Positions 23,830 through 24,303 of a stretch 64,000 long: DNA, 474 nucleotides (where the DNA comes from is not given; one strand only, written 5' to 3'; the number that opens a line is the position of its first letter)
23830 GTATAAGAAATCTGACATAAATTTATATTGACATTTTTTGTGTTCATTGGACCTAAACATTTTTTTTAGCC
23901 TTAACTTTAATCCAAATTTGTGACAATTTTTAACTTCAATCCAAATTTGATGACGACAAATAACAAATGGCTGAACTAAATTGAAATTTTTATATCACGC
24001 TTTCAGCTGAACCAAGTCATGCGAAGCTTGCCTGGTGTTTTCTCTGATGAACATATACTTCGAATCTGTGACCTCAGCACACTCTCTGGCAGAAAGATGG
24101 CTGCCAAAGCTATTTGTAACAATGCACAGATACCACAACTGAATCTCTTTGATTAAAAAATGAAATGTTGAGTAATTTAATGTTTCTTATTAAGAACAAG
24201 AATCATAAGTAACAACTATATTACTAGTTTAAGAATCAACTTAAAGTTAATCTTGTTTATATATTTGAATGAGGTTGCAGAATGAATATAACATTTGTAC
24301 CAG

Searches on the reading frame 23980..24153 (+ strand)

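Call 28: search_protein_families(library=pfam, proteins=[window:23980-24153:+], max_evalue=1)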
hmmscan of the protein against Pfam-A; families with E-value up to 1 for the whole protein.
seq(58 aa): 1 family
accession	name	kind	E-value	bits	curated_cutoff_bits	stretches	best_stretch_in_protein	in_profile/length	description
PF11277.13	Med24_N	-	3.9e-05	22.4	25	1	10-46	962-998/998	Mediator complex subunit 24 N-terminal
